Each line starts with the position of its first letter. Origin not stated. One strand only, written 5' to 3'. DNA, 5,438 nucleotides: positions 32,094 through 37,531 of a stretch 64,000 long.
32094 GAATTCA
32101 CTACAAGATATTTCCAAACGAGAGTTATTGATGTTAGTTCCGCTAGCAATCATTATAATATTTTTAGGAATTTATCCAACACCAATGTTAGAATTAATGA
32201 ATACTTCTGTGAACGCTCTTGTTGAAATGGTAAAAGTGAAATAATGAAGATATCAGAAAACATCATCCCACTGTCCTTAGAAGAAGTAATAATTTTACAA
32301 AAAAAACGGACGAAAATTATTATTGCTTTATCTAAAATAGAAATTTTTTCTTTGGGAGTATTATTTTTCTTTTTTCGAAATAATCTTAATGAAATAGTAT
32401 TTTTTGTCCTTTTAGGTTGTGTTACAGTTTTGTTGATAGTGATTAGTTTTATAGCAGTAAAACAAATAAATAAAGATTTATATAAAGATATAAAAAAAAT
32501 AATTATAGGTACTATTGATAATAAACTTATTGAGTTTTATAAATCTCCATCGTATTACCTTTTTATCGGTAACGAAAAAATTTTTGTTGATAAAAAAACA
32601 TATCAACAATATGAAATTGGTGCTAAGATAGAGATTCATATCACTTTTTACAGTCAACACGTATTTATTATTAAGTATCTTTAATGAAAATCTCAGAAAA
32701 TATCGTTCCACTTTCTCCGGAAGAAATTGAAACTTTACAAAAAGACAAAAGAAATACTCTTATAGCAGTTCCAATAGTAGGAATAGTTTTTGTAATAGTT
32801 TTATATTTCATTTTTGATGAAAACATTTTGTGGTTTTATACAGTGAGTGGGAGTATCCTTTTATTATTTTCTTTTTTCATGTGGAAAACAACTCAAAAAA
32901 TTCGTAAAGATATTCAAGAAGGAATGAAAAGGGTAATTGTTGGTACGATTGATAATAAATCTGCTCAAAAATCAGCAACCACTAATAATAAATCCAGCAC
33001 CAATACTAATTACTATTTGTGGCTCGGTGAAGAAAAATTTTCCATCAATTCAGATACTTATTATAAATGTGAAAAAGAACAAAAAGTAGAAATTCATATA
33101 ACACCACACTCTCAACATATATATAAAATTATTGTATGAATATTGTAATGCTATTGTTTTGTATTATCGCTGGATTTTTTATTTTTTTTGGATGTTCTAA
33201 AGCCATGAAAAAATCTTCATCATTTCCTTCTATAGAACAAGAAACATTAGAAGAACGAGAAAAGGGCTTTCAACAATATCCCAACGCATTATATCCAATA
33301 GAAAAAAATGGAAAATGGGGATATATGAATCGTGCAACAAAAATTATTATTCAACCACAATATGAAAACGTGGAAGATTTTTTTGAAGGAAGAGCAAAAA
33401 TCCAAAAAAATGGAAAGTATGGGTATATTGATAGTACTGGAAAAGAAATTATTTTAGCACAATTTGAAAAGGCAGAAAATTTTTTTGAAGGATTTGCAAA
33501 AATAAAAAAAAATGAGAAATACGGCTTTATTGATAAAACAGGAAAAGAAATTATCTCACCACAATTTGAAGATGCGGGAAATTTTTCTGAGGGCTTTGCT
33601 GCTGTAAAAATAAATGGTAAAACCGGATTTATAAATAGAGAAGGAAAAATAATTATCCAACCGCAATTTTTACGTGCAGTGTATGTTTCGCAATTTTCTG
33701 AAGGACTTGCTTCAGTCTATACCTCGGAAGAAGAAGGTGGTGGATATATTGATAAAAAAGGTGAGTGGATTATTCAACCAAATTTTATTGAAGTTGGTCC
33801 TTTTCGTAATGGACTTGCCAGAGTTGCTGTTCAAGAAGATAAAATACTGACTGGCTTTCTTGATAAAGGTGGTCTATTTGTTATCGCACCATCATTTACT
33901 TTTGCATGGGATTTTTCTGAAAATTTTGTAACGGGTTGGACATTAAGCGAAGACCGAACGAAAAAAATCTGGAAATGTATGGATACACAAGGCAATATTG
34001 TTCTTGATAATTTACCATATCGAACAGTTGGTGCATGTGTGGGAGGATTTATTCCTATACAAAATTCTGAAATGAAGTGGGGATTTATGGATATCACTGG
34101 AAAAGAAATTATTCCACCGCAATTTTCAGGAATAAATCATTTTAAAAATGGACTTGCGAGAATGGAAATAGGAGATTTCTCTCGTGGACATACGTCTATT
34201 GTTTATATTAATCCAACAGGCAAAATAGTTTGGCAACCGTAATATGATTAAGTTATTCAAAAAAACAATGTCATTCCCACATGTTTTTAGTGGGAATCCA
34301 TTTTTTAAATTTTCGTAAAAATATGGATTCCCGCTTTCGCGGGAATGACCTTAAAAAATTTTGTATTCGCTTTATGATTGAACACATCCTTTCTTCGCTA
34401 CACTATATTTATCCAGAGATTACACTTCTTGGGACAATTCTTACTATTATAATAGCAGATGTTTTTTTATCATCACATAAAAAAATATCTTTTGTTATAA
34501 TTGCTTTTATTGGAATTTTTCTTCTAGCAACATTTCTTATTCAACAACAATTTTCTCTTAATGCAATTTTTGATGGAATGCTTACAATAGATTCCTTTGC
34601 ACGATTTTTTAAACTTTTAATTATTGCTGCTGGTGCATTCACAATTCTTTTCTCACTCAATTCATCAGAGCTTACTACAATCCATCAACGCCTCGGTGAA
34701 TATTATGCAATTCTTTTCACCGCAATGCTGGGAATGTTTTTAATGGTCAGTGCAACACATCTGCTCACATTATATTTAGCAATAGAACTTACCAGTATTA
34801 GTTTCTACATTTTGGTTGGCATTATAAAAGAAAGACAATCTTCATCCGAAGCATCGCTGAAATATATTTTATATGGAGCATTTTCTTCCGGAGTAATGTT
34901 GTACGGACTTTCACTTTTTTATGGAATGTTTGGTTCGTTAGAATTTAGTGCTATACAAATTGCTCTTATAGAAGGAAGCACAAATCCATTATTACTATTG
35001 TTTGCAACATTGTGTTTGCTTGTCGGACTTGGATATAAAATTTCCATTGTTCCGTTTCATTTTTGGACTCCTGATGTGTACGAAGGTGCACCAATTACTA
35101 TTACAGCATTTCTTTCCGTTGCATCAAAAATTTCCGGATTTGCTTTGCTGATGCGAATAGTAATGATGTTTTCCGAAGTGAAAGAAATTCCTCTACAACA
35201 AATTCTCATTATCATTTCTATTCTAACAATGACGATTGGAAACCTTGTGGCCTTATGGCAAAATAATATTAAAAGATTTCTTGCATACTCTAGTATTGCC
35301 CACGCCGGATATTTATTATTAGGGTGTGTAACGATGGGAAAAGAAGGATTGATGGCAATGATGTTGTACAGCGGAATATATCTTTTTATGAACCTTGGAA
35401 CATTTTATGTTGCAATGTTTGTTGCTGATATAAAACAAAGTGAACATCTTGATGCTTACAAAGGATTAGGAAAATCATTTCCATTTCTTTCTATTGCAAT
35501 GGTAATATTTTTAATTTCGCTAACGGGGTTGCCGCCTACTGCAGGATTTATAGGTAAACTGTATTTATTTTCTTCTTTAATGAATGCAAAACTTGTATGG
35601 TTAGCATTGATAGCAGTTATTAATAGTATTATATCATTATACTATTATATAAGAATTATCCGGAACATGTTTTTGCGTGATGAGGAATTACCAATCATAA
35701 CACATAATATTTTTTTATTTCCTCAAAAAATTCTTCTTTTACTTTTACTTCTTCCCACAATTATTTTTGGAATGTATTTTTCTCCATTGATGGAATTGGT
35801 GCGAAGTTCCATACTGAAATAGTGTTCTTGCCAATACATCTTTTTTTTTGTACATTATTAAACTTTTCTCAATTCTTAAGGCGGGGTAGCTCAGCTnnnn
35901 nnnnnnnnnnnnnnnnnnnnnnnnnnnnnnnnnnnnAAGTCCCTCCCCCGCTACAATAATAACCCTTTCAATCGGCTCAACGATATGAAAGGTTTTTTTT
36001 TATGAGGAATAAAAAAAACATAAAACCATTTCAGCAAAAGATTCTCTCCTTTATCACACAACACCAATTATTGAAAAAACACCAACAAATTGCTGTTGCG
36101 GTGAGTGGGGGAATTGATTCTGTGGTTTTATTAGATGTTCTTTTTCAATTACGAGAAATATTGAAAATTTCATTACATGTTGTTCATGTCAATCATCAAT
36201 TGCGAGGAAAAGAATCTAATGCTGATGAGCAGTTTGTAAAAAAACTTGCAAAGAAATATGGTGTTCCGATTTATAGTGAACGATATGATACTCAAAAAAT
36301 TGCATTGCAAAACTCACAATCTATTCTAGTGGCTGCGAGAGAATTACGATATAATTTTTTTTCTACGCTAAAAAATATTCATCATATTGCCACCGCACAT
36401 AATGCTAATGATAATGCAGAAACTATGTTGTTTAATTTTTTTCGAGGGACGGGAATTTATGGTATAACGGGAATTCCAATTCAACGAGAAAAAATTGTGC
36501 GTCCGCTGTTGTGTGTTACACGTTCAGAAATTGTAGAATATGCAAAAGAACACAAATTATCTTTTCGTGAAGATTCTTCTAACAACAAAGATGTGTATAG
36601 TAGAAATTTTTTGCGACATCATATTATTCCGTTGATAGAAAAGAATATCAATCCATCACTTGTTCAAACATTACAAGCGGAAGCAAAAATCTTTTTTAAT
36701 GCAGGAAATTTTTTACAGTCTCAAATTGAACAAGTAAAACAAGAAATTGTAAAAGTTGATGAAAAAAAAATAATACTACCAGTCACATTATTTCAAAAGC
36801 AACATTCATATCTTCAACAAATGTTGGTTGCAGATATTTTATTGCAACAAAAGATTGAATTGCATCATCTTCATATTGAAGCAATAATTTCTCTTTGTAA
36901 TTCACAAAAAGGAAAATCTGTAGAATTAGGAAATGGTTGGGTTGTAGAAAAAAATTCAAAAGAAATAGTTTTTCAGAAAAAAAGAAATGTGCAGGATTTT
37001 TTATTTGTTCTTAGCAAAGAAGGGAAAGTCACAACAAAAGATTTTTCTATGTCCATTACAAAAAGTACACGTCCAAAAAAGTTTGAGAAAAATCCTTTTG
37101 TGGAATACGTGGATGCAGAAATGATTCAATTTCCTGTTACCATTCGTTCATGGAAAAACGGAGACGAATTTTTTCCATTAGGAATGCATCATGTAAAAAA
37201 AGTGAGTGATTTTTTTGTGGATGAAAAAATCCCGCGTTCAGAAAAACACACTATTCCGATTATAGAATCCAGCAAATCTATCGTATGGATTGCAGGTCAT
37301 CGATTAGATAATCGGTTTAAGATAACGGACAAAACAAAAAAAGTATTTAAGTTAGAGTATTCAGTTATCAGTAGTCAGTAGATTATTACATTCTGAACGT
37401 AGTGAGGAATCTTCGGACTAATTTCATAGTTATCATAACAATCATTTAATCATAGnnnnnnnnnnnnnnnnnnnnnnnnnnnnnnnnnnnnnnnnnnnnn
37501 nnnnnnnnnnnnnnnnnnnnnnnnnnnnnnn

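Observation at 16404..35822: Complex I (nuo) operon broken up by accessory cargo at almost every gene junction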

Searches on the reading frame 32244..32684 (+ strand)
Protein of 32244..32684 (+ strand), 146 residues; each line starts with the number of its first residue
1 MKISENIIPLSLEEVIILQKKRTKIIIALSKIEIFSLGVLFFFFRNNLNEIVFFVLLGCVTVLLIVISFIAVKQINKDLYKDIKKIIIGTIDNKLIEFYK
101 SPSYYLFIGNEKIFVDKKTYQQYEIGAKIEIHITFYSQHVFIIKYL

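Call 5: search_protein_families(library=pfam, proteins=[window:32244-32684:+], max_evalue=0.01)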
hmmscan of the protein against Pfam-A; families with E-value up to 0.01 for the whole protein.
window:32244-32684:+ (146 aa): 0 families

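Call 28: search_protein_families(library=pfam, proteins=[window:32244-32684:+], max_evalue=1)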
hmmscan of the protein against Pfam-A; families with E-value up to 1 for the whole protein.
window:32244-32684:+ (146 aa): 0 families

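Call 29: search_protein_families(library=ncbifam, proteins=[window:32244-32684:+], max_evalue=0.1)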
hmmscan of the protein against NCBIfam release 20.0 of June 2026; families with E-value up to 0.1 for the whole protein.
window:32244-32684:+ (146 aa): 1 family
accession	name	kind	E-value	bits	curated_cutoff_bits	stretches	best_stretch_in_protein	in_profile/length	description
NF041635.1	STM3941_fam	subfamily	0.0016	18.4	40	1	22-104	2-78/157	STM3941 family protein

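Call 77: search_protein_families(library=padloc, proteins=[window:32244-32684:+], max_evalue=0.01)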
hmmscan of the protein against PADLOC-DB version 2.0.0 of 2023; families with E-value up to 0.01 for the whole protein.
window:32244-32684:+ (146 aa): 0 families

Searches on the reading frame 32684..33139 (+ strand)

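Call 5: search_protein_families(library=pfam, proteins=[window:32684-33139:+], max_evalue=0.01)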
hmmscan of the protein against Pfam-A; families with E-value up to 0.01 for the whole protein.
window:32684-33139:+ (151 aa): 1 family
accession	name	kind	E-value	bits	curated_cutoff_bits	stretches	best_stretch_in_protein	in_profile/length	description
PF13567.11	DUF4131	-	0.0042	17.2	31.6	1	29-98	9-82/165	Domain of unknown function (DUF4131)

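Call 28: search_protein_families(library=pfam, proteins=[window:32684-33139:+], max_evalue=1)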
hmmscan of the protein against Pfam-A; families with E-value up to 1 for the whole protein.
window:32684-33139:+ (151 aa): 5 families
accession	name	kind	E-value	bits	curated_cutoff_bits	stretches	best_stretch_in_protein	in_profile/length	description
PF13567.11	DUF4131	-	0.0042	17.2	31.6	1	29-98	9-82/165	Domain of unknown function (DUF4131)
PF04932.20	Wzy_C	-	0.056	13.7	31.7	1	23-92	16-75/149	O-Antigen ligase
PF10112.14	Halogen_Hydrol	-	0.079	13.4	29.8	1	25-83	4-60/191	5-bromo-4-chloroindolyl phosphate hydrolysis protein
PF10694.14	DUF2500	-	0.58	11.1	33.5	0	50-128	3-82/102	Protein of unknown function (DUF2500)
PF02699.20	YajC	-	0.89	9.9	28.2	1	58-87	9-38/78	Preprotein translocase subunit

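Call 29: search_protein_families(library=ncbifam, proteins=[window:32684-33139:+], max_evalue=0.1)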
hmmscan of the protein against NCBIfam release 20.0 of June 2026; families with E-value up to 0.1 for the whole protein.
window:32684-33139:+ (151 aa): 6 families
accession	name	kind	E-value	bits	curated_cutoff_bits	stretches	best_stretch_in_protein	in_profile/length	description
NF045951.1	MAG0110_fam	subfamily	0.0019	17.5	98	1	26-77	148-197/237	MAG0110 family membrane protein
NF004837.0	PRK06187.1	subfamily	0.0037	15.6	476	1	24-111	73-152/531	long-chain-fatty-acid--CoA ligase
TIGR03025.1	EPS_sugtrans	subfamily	0.0081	15.4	295.55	1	23-106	63-150/445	exopolysaccharide biosynthesis polyprenyl glycosylphosphotransferase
TIGR03736.1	PRTRC_ThiF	hypoth_equivalog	0.011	15.1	144.75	1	67-118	91-144/245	PRTRC system ThiF family protein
TIGR01218.1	Gpos_tandem_5TM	subfamily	0.023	14.4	35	1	3-66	41-104/208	tandem five-TM protein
TIGR01766.2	TIGR01766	domain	0.028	14.9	32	1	65-109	8-51/82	IS200/IS605 family accessory protein TnpB-related protein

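Call 77: search_protein_families(library=padloc, proteins=[window:32684-33139:+], max_evalue=0.01)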
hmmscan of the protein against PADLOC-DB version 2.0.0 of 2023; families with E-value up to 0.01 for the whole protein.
window:32684-33139:+ (151 aa): 0 families

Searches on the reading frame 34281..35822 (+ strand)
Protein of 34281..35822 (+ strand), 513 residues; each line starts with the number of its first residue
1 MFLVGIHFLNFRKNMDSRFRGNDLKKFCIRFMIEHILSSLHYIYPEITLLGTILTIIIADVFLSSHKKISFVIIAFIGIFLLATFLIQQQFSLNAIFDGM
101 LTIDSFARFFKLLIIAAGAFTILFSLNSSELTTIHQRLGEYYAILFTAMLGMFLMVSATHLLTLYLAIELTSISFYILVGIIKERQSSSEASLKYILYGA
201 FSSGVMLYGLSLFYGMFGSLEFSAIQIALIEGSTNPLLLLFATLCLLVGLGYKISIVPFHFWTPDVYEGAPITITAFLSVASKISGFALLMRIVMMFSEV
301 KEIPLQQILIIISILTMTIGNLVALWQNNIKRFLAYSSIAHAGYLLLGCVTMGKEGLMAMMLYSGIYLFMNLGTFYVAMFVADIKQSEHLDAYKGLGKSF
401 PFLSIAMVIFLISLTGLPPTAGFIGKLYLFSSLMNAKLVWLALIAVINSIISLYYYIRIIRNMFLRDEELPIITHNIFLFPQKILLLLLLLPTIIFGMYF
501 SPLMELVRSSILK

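Call 5: search_protein_families(library=pfam, proteins=[window:34281-35822:+], max_evalue=0.01)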
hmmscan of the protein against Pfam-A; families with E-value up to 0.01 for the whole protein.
window:34281-35822:+ (513 aa): 1 family
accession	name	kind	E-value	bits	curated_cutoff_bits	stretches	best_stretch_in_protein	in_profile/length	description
PF00361.26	Proton_antipo_M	-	4.8e-79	266.1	21.5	1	158-452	1-294/294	NADH:quinone oxidoreductase/Mrp antiporter, TM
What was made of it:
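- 34374..35822 (+): nuoN. The ORF opens at 34281, but its first 31 codons read through repeat B and are not conserved. PF00361 (call 5).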

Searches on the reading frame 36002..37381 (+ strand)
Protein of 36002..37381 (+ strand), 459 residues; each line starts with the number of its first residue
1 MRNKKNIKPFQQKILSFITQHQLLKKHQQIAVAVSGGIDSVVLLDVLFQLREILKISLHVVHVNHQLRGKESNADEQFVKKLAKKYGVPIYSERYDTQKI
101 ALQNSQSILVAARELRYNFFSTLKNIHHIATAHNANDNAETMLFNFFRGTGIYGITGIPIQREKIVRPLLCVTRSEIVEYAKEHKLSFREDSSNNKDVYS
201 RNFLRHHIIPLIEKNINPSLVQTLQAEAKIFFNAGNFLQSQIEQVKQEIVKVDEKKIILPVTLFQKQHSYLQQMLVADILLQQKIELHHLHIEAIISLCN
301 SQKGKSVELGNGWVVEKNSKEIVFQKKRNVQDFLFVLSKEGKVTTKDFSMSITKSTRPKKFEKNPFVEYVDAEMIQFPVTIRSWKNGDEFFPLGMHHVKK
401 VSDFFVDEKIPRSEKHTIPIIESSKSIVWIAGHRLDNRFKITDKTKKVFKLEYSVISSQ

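Call 5: search_protein_families(library=pfam, proteins=[window:36002-37381:+], max_evalue=0.01)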
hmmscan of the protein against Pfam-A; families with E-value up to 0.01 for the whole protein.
window:36002-37381:+ (459 aa): 4 families
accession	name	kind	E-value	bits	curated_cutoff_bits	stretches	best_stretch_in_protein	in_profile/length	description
PF01171.26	ATP_bind_3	-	2e-52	178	27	1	29-206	1-181/182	PP-loop family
PF11734.13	TilS_C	-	1.3e-10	40.9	22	1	379-448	1-70/74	TilS substrate C-terminal domain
PF01507.26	PAPS_reduct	-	1.3e-05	25.8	22.5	1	29-98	1-63/175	Phosphoadenosine phosphosulfate reductase domain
PF03054.22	tRNA_Me_trans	-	0.0013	18.9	20.6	0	29-95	2-72/202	tRNA methyl transferase HUP domain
